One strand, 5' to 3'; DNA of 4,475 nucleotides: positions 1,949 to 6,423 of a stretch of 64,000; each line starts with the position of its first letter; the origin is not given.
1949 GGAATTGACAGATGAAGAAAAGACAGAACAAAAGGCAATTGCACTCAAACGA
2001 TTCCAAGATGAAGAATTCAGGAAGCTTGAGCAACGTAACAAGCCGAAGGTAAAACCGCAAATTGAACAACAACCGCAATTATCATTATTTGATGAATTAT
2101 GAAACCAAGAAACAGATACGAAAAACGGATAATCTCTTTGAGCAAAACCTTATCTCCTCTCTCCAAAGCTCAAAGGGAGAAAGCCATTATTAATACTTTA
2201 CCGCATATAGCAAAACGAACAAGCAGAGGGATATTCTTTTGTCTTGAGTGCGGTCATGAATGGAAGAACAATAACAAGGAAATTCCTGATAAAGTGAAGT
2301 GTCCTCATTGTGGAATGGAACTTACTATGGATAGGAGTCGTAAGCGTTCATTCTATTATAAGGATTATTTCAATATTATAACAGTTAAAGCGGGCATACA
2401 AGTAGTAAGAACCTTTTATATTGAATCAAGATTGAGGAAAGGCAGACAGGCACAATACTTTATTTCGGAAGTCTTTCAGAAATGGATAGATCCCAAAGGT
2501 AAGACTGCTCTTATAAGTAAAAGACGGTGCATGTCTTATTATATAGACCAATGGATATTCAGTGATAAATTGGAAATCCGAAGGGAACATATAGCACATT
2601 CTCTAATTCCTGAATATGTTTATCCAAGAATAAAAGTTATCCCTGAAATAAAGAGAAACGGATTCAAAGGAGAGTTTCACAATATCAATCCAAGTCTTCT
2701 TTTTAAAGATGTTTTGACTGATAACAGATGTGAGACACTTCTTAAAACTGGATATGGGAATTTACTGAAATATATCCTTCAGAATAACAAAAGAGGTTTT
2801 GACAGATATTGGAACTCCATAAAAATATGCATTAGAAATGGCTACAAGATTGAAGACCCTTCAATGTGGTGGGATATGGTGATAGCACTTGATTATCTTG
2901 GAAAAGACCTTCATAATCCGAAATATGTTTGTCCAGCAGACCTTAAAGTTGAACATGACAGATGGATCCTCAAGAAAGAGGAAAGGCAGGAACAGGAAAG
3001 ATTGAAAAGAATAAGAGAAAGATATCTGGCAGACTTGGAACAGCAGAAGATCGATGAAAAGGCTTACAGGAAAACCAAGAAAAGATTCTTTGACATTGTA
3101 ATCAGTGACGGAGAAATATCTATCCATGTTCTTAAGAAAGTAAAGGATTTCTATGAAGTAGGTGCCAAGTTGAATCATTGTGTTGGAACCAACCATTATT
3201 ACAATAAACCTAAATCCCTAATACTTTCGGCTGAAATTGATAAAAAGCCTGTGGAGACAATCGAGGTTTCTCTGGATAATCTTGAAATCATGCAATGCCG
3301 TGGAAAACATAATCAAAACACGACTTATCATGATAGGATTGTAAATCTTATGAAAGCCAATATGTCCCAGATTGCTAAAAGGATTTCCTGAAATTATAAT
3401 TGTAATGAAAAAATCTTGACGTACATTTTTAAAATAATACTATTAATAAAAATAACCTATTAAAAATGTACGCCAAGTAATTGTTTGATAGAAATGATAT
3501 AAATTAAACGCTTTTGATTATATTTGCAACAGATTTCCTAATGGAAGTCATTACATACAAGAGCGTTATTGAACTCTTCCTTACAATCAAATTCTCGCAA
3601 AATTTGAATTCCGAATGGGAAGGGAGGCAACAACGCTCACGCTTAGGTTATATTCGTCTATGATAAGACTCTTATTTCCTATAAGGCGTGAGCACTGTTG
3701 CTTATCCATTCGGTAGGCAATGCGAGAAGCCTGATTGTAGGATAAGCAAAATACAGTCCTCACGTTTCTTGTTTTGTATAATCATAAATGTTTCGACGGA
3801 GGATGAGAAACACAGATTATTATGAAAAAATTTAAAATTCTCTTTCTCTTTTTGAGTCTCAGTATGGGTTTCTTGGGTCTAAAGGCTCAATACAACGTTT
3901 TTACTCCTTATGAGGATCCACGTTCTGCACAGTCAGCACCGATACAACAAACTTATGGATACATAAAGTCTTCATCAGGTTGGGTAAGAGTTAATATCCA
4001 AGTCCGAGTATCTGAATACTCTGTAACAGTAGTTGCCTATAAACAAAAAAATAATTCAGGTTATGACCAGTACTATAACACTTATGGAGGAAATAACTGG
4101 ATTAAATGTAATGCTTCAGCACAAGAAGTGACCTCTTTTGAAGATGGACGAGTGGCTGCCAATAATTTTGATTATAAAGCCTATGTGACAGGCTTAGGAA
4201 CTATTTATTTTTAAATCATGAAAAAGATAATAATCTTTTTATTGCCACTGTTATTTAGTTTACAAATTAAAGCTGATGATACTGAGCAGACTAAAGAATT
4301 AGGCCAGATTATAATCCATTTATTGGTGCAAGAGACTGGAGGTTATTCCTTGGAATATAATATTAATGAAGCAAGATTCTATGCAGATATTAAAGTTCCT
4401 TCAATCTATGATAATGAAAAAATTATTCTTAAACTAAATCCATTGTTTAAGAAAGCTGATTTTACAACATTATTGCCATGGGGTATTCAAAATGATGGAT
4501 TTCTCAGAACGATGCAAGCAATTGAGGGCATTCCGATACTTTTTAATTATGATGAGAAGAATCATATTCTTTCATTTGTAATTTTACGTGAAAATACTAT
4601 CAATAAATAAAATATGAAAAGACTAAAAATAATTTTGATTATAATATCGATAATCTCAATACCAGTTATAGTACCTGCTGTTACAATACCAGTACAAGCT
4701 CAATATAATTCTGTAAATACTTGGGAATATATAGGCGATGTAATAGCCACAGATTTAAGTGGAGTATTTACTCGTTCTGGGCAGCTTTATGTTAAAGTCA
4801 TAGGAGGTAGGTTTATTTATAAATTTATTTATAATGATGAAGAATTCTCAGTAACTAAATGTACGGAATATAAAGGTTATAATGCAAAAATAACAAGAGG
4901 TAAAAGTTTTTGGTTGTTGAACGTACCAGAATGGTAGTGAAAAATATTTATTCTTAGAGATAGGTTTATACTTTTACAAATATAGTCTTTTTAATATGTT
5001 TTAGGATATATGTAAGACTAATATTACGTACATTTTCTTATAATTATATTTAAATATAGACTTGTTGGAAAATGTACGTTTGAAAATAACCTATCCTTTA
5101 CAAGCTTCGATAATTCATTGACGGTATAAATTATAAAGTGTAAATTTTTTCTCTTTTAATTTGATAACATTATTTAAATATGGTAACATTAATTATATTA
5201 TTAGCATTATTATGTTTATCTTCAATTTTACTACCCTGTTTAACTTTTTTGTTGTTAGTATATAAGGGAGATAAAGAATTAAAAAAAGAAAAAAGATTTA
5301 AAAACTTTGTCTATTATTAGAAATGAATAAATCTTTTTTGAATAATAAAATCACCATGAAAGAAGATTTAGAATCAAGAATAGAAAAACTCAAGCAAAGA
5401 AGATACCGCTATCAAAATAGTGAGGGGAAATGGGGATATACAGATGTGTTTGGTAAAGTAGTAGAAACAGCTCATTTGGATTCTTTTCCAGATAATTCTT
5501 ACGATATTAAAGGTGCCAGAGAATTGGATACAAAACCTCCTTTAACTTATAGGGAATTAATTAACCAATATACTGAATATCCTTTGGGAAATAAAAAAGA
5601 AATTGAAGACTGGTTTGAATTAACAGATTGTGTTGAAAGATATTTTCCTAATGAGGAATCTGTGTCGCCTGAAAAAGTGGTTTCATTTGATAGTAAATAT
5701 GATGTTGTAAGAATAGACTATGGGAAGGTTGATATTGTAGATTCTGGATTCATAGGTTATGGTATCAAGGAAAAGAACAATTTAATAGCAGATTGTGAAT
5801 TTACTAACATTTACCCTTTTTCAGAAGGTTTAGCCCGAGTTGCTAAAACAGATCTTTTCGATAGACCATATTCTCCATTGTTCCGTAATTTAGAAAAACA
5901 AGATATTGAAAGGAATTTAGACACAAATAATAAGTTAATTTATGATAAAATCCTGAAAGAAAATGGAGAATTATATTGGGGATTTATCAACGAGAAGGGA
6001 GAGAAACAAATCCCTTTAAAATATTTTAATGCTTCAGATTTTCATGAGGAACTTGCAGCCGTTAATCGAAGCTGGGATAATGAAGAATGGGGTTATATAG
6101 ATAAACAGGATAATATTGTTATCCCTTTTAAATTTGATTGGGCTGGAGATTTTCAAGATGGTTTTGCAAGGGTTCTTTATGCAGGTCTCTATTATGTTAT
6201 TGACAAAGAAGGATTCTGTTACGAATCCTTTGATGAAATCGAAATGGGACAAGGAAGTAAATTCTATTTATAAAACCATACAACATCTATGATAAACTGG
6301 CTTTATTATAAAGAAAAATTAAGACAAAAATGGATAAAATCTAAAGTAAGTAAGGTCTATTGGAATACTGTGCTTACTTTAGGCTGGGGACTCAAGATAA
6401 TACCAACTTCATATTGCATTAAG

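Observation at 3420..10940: Co-oriented gene cassettes, each closed by a member of one conserved inverted-repeat family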

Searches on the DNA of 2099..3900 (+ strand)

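Call 75: search_rna_families(source=window, start=3380, end=3900, threshold=evalue, max_evalue=1)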
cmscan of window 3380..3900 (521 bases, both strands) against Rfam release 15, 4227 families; matches with E-value up to 1: 3.
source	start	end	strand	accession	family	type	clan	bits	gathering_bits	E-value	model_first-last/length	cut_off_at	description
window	3614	3710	+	RF04144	MIR9783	Gene; miRNA;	-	21.9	100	0.08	1-95/95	no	MIR9783 microRNA precursor family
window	3557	3642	+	RF03861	mir-4484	Gene; miRNA;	-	19.7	90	0.75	1-89/89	no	mir-4484 microRNA precursor family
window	3415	3477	-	RF04230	mir-9261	Gene; miRNA;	-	18.9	86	0.49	16-75/92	no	mir-9261 microRNA precursor family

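Call 80: build_rna_model(alignment_id=A4, structure=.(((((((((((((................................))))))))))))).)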
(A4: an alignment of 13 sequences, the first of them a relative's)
Model R1 built from alignment A4 (13 sequences, 60 columns); structure: as given.
model positions 59; base pairs 13; branch points 0; effective number of sequences 13; information 0.881 bits per position. Calibrated on 0.2 Mb of random sequence (short: E-values are rough).
structure used (alignment columns):
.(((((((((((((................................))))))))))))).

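Call 81: search_with_rna_model(model_id=R1, sources=[window, L109, L106, L107, L108, L117, L118, L119, L120, L039, L046], max_evalue=1)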
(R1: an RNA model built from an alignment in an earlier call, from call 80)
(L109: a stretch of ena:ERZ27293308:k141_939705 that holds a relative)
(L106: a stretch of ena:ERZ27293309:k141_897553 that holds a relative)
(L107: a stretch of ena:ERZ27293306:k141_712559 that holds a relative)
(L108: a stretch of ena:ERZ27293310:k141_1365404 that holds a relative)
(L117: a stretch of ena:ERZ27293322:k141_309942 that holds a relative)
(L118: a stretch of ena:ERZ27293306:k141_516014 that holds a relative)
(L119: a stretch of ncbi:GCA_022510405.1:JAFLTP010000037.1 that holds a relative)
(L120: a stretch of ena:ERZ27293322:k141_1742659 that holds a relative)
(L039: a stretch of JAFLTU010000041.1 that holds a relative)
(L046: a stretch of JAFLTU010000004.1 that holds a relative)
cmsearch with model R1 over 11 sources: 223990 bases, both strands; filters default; matches with E-value up to 1: 50.
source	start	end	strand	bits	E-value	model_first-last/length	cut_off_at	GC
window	10884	10942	+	68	2e-11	1-59/59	no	0.22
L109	18747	18805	+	68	2e-11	1-59/59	no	0.22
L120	10914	10972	+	66.1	5.3e-11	1-59/59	no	0.24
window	9795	9853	+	64.5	1.2e-10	1-59/59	no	0.24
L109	17658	17716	+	64.5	1.2e-10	1-59/59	no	0.24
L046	1210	1269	+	63.3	2.1e-10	1-59/59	no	0.25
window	7180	7238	+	59.2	1.7e-09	1-59/59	no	0.19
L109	15043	15101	+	59.2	1.7e-09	1-59/59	no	0.19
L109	6602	6659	+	58.8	2.1e-09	1-59/59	no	0.22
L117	6349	6407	+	55.8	9.3e-09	1-59/59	no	0.24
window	5024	5081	+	55.5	1.1e-08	1-59/59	no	0.21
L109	12887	12944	+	55.5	1.1e-08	1-59/59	no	0.21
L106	9496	9554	+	55.5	1.1e-08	1-59/59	no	0.24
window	3417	3475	-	55.4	1.1e-08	1-59/59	no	0.2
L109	11280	11338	-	55.4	1.1e-08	1-59/59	no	0.2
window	3417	3475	+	55.1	1.3e-08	1-59/59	no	0.2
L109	11280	11338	+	55.1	1.3e-08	1-59/59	no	0.2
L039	232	291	-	53.6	2.7e-08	1-59/59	no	0.2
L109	12887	12944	-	53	3.7e-08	1-59/59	no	0.21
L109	17658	17716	-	52.9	3.9e-08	1-59/59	no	0.24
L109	3990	4048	+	52.5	4.9e-08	1-59/59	no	0.19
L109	9458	9515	+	52.2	5.5e-08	1-59/59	no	0.26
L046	1210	1269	-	51.8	6.9e-08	1-59/59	no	0.25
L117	6349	6407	-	51.7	7.1e-08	1-59/59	no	0.24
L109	1588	1645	+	50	1.7e-07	1-59/59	no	0.21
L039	232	291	+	48.3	3.9e-07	1-59/59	no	0.2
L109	18747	18805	-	48.1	4.4e-07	1-59/59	no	0.22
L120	10914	10972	-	47.9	4.7e-07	1-59/59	no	0.24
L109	15043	15101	-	45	2.1e-06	1-59/59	no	0.19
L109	6602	6659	-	44.4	2.7e-06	1-59/59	no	0.22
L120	7777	7824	-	35.5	0.00024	1-59/59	no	0.21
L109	1588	1645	-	33.5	0.00065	1-59/59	no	0.21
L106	13831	13891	-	33.3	0.00072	1-59/59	no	0.26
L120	7777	7824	+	33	0.00085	1-59/59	no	0.21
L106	9496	9554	-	32.5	0.0011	1-59/59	no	0.24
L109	9462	9511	-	31.4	0.0019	5-55/59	no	0.2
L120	9827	9883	+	30.2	0.0034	1-59/59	no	0.23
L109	3990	4048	-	30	0.0037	1-59/59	no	0.19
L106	13831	13891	+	28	0.01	1-59/59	no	0.26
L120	9827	9883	-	27.6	0.013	1-59/59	no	0.23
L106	16764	16819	+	26.6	0.02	1-59/59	no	0.18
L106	16764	16819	-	26.1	0.026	1-59/59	no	0.18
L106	11286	11344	+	22.2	0.19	1-59/59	no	0.2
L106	11286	11343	-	21.8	0.23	1-59/59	no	0.19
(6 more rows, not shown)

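Call 89: search_with_rna_model(model_id=R1, sources=[L121, L122, L123, L124], max_evalue=1, show_alignments=0)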
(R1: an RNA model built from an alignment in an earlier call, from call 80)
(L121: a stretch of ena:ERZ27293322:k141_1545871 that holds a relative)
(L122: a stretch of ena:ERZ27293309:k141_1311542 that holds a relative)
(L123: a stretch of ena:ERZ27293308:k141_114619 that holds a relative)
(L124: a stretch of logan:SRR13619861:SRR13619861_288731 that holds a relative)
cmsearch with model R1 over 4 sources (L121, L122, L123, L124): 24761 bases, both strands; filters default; matches with E-value up to 1: 5.
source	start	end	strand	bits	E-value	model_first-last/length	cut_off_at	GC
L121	1215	1272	-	55.1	1.5e-09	1-59/59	no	0.26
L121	3111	3168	+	47.7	6e-08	1-59/59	no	0.24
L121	3111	3168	-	44.4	3.1e-07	1-59/59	no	0.24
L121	45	85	+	15.6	0.57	10-50/59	no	0.07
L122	2033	2073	+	14.5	0.98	10-50/59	no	0.22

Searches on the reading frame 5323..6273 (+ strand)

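Call 9: search_protein_families(library=pfam, proteins=[window:5323-6273:+], max_evalue=0.01)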
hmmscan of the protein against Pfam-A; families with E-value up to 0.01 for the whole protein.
window:5323-6273:+ (316 aa): 1 family
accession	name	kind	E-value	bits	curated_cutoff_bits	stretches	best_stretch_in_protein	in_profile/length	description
PF14903.11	WG_beta_rep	-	2.9e-26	91.6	25.6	3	256-290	1-35/35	WG containing repeat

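Call 95: search_protein_families(library=padloc, proteins=[window:5323-6273:+], max_evalue=0.001)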
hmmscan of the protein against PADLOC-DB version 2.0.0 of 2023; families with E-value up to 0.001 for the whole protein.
window:5323-6273:+ (316 aa): 1 family
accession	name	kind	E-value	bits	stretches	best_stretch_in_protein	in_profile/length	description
PDLC02980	AriA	-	0.0003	18.8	0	13-145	92-221/304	-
